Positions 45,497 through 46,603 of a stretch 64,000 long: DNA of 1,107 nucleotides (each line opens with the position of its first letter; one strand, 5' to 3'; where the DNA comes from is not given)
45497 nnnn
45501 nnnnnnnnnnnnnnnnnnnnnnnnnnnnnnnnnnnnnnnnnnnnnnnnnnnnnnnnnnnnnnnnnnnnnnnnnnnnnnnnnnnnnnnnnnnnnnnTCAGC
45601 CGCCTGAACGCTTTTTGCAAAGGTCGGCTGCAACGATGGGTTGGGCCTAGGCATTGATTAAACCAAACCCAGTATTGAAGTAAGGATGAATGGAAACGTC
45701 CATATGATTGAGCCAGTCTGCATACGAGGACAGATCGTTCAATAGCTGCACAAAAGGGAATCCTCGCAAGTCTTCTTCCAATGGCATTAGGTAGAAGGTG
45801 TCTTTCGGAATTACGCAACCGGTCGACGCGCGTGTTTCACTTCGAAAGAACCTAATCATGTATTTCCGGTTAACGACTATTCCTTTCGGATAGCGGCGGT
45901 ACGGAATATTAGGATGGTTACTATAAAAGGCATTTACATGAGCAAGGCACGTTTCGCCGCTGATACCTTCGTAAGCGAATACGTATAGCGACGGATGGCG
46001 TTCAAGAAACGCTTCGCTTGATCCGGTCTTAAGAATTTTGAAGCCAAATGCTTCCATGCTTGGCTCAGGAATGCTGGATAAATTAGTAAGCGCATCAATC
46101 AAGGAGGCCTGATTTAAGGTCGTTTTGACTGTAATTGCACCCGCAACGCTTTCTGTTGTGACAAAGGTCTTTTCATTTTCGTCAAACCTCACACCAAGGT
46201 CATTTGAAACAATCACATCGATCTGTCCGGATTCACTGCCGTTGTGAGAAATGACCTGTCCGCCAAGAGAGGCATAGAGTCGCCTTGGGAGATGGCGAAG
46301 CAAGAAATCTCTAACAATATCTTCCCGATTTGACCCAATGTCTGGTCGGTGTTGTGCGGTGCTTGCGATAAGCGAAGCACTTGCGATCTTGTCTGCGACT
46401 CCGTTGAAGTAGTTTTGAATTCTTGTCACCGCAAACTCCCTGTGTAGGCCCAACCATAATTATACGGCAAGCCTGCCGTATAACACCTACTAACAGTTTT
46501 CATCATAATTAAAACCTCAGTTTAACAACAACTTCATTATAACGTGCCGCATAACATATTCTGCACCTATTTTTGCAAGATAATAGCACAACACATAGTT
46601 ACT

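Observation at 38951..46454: Integrase-less integron cassette array embedded in ICE cargo, loaded with defence-like single genes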

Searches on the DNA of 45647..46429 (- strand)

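Call 62: search_with_rna_model(model_id=R1, sources=[L035, L036, L037, L034, L032], filters=off, max_evalue=1)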
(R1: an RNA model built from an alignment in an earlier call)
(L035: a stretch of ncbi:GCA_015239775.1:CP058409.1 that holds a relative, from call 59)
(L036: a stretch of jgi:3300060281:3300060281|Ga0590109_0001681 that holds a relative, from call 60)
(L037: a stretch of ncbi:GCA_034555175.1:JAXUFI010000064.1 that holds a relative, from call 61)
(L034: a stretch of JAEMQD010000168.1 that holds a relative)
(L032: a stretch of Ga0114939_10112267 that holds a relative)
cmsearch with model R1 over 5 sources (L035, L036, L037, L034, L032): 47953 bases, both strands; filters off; matches with E-value up to 1: 10.
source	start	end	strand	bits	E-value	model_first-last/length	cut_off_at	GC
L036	1563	1629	+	42.9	1.5e-08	1-70/70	no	0.57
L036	1183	1267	+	31.9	7.9e-06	3-68/70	no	0.51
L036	10676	10744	+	30.1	2.2e-05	1-70/70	no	0.62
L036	2156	2239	+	29.8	2.5e-05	4-67/70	no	0.55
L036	5562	5630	+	20.3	0.0054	1-70/70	no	0.55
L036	3563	3632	+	19.2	0.01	1-70/70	no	0.59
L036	8123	8190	+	18.8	0.013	1-70/70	no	0.65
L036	1563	1629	-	14.8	0.13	1-70/70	no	0.57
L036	8773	8839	+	13.4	0.27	1-70/70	no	0.55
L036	6031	6090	+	11.8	0.66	1-70/70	no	0.68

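Call 73: search_with_rna_model(model_id=R1, sources=[L036, L010, L013, L014, L015, L016], filters=off, max_evalue=0.015, make_alignment=true)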
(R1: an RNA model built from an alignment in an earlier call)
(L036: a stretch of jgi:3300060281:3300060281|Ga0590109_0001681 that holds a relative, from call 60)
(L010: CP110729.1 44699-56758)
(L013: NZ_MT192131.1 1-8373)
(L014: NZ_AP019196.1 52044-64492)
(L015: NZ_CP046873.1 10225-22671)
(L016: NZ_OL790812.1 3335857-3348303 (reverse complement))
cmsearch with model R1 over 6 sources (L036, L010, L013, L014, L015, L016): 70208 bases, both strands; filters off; matches with E-value up to 0.015: 19.
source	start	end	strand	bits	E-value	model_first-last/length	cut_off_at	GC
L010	6001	6060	+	67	2.6e-14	1-70/70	no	0.55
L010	2004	2063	+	66.1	4.3e-14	1-70/70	no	0.6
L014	9265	9324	+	66.1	4.4e-14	1-70/70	no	0.58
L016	9229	9288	+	66.1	4.4e-14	1-70/70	no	0.58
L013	3208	3279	+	63.4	2.1e-13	1-70/70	no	0.6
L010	4146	4215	+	62.1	4.3e-13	1-70/70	no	0.63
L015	8798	8869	+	59.1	2.3e-12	1-70/70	no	0.65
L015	7148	7219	+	56.5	1e-11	1-70/70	no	0.62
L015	11724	11783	+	55.9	1.5e-11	1-70/70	no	0.57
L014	7256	7310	+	52.8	8.2e-11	1-70/70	no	0.58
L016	8376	8432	+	44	1.2e-08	1-70/70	no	0.58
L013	3847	3918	+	43.5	1.6e-08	1-70/70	no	0.62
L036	1563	1629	+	42.9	2.2e-08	1-70/70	no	0.57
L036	1183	1267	+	31.9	1.2e-05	3-68/70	no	0.51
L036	10676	10744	+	30.1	3.2e-05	1-70/70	no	0.62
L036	2156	2239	+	29.8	3.7e-05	4-67/70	no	0.55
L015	12266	12350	+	29.4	4.7e-05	1-70/70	no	0.48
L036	5562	5630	+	20.3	0.0079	1-70/70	no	0.55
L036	3563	3632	+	19.2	0.015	1-70/70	no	0.59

Alignment A9: 19 matches aligned to the model, 106 columns, each read 5' to 3' on its own strand. Consensus structure (alignment columns), stored with it:
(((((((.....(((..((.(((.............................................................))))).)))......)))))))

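Call 74: build_rna_model(alignment_id=A9)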
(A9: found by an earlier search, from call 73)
Model R2 built from alignment A9 (19 sequences, 106 columns); structure: stored with the alignment.
model positions 70; base pairs 15; branch points 0; effective number of sequences 12.93; information 0.804 bits per position. Calibrated on 0.2 Mb of random sequence (short: E-values are rough).
structure used (alignment columns):
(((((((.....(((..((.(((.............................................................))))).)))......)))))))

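Call 75: search_with_rna_model(model_id=R2, source=window, filters=off, max_evalue=10, show_alignments=6)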
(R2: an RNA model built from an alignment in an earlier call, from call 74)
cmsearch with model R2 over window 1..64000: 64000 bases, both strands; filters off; matches with E-value up to 10: 12.
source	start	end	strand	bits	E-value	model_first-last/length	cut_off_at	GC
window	45581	45646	-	52.7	3.3e-11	1-70/70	no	0.53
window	39934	39999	-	34.8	1.4e-06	1-70/70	no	0.61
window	41885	41950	-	31.7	8.5e-06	1-70/70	no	0.52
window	42764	42829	-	14.6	0.22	1-70/70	no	0.48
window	43390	43451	-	13.5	0.42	1-70/70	no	0.55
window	41137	41202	-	10.1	3.2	1-70/70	no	0.5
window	24635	24664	+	9.5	4.6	1-70/70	no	0.5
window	54589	54614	-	9.4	5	1-70/70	no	0.54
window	40701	40738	-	9.3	5.1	1-70/70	no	0.34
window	62502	62521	-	8.8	7.2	1-70/70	no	0.65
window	54739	54767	-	8.7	7.3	1-70/70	no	0.55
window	7550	7601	+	8.3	9.2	1-70/70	no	0.4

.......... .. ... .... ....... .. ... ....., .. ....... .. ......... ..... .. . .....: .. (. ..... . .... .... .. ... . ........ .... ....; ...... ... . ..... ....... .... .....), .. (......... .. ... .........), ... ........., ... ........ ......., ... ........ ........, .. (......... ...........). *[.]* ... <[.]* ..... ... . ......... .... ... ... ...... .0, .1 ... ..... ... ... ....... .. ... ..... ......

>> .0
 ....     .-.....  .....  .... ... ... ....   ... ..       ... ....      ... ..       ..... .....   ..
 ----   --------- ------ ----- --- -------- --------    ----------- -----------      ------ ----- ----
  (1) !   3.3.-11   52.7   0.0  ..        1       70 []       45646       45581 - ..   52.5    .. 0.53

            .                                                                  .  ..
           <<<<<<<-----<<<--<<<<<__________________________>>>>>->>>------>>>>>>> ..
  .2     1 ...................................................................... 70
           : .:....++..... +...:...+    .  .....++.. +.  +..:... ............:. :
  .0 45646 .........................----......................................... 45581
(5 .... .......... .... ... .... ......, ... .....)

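Call 115: search_with_rna_model(model_id=R2, sources=[L040, L037, L039, L035, L038], filters=off, max_evalue=1)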
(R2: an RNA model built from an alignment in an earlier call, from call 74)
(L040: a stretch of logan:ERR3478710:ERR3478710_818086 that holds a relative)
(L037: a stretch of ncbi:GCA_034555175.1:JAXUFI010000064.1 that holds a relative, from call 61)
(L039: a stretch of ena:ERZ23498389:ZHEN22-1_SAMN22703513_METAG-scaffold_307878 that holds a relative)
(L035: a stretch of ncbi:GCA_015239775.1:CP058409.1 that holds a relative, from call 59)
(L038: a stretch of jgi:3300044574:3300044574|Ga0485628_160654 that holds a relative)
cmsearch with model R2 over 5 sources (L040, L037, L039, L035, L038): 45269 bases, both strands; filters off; matches with E-value up to 1: 1.
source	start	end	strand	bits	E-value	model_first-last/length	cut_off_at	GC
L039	812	877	+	12.4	0.6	1-70/70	no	0.55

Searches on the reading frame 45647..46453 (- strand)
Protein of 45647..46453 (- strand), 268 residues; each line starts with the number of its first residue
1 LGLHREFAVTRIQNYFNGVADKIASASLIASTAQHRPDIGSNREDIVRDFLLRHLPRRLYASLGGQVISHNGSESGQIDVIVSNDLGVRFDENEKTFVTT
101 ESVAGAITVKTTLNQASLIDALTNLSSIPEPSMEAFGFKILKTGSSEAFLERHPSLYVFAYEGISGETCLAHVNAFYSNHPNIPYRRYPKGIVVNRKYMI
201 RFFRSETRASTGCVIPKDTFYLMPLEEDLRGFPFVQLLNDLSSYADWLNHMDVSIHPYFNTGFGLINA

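Call 7: search_protein_families(library=pfam, proteins=[window:45647-46453:-], max_evalue=0.01)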
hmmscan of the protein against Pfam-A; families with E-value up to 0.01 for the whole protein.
window:45647-46453:- (268 aa): 1 family
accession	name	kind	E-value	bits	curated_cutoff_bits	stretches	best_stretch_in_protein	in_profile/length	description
PF20247.3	DUF6602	-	1.1e-21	77.1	27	1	29-129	3-102/104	Domain of unknown function (DUF6602)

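Call 8: search_protein_families(library=padloc, proteins=[window:45647-46453:-], max_evalue=0.01)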
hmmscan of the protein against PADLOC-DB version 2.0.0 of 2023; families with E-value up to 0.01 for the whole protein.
window:45647-46453:- (268 aa): 3 families
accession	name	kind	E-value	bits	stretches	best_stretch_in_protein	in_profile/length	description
PDLC01495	PD_DExK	-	3.3e-23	79.7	1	12-128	3-120/123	"CAS-I,CAS-II,CAS-III,CAS-IV,CAS-V,CAS-VI; associated"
PDLC00745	Effector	-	2.2e-12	45.2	1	11-127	6-124/244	Endonuclease (NucC)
PDLC01051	NucC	-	1.7e-10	39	1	10-127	12-126/243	NucC nuclease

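Call 22: search_protein_families(library=ncbifam, proteins=[window:45647-46453:-], max_evalue=0.001)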
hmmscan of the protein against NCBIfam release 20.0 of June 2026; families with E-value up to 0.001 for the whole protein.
window:45647-46453:- (268 aa): 0 families

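Call 58: find_homologous_proteins(query=window:45647-46429:-, max_evalue=0.00001)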
Query window:45647-46429:- (260 aa): 42 proteins with E <= 0.00001 among 598 candidates.
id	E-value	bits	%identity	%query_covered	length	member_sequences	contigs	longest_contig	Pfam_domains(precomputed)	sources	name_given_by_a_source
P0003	5.7e-171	585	100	100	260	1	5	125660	PF20247.4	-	-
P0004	9.9e-152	522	89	100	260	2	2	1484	PF20247.4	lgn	-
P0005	1.0e-147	508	87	100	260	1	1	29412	PF20247.4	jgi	jgi:hypothetical protein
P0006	1.3e-142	492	83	100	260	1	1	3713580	PF20247.4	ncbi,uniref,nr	ncbi:hypothetical protein FY034_11330 [Trichlorobacter lovleyi]|uniref:DUF6602 domain-containing pro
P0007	3.9e-137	474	81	99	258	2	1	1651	PF20247.4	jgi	-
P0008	4.7e-135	467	78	99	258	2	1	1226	PF20247.4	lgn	-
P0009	8.5e-134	463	78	100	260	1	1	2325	PF20247.4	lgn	-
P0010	8.3e-133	460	79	100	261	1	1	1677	PF20247.4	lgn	-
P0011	8.4e-133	460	77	99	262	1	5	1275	PF20247.4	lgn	-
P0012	1.1e-131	456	77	100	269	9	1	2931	PF20247.4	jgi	-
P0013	9.3e-131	453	75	99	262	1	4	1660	PF20247.4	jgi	jgi:hypothetical protein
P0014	3.2e-130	451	77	98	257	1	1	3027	PF20247.4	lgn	-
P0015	1.3e-127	442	74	99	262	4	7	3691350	PF20247.4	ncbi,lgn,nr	ncbi:DUF6602 domain-containing protein [Bordetella avium]|nr:DUF6602 domain-containing protein [Bord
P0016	6.9e-127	440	87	88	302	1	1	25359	PF20247.4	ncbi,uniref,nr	ncbi:DUF6602 domain-containing protein [Lamprobacter modestohalophilus]|uniref:DUF6602 domain-contai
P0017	9.9e-125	433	75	99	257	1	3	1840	PF20247.4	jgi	jgi:hypothetical protein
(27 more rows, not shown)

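Call 59: find_encoding_contigs(protein=P0006, flank=8000, max_places=1)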
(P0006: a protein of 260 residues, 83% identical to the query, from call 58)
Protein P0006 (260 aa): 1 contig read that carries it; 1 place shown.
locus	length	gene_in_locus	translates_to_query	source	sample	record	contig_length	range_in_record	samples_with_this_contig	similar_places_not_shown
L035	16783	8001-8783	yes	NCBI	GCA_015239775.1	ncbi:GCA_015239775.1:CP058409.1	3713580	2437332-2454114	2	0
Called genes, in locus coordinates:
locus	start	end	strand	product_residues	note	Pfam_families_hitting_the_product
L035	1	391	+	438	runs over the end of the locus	PF05496:RuvB_N, PF00004:AAA, PF07728:AAA_5 (weak), PF16193:AAA_assoc_2, PF12002:MgsA_C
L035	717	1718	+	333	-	PF00656:Peptidase_C14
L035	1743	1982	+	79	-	-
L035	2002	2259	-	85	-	PF05016:ParE_toxin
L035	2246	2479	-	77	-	PF22180:RH3_dom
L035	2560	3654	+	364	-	PF00365:PFK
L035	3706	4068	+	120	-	-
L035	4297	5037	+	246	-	PF01569:PAP2, PF22778:VCPO_2nd (faint)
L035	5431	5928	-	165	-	-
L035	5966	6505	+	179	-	-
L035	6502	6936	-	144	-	PF01797:Y1_Tnp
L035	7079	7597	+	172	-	-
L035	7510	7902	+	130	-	-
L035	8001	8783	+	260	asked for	PF20247:DUF6602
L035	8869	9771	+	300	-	PF14337:Abi_alpha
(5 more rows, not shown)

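Call 60: find_encoding_contigs(protein=P0005, flank=8000, max_places=1)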
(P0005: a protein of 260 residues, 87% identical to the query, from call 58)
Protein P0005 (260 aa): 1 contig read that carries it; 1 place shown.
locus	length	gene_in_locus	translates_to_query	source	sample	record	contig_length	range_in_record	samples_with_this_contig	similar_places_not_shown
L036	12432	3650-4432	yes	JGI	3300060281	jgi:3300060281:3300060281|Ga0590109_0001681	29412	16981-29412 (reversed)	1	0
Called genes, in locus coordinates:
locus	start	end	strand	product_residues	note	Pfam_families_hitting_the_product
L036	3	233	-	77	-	?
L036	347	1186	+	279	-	-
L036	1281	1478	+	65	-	-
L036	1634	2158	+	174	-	-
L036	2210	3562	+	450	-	PF13289:SIR2_2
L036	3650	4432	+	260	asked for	PF20247:DUF6602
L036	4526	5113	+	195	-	-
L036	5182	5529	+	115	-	PF11225:DUF3024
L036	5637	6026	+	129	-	-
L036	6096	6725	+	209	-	PF01810:LysE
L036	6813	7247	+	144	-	PF00583:Acetyltransf_1 (weak), PF13673:Acetyltransf_10 (weak), PF13508:Acetyltransf_7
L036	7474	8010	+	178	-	PF00383:dCMP_cyt_deam_1, PF14437:MafB19-deam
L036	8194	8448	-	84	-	PF05016:ParE_toxin (weak), PF06769:YoeB_toxin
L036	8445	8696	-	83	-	PF02604:PhdYeFM_antitox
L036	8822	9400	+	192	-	PF02557:VanY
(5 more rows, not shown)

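Call 61: find_encoding_contigs(protein=P0016, flank=8000, max_places=1)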
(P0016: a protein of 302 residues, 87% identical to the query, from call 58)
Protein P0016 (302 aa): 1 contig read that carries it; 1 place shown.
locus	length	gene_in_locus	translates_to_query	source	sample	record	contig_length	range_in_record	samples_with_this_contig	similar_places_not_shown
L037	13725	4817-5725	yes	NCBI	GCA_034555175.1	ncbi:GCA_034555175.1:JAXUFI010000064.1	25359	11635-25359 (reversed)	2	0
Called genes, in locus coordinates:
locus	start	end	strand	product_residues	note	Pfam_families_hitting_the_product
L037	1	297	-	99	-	?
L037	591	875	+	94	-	-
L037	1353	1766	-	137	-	-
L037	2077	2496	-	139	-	PF01850:PIN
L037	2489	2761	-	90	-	-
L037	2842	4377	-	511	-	PF13649:Methyltransf_25 (weak), PF10119:MethyTransf_Reg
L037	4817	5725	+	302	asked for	PF20247:DUF6602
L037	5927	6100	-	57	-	-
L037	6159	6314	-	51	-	-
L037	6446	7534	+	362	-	PF19936:DUF6399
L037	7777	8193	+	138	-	PF04607:RelA_SpoT (weak)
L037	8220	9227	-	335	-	PF13384:HTH_23 (weak), PF13518:HTH_28 (weak), PF13565:HTH_32, PF13592:HTH_33, PF13358:DDE_3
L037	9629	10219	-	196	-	PF00078:RVT_1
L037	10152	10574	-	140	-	-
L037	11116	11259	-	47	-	-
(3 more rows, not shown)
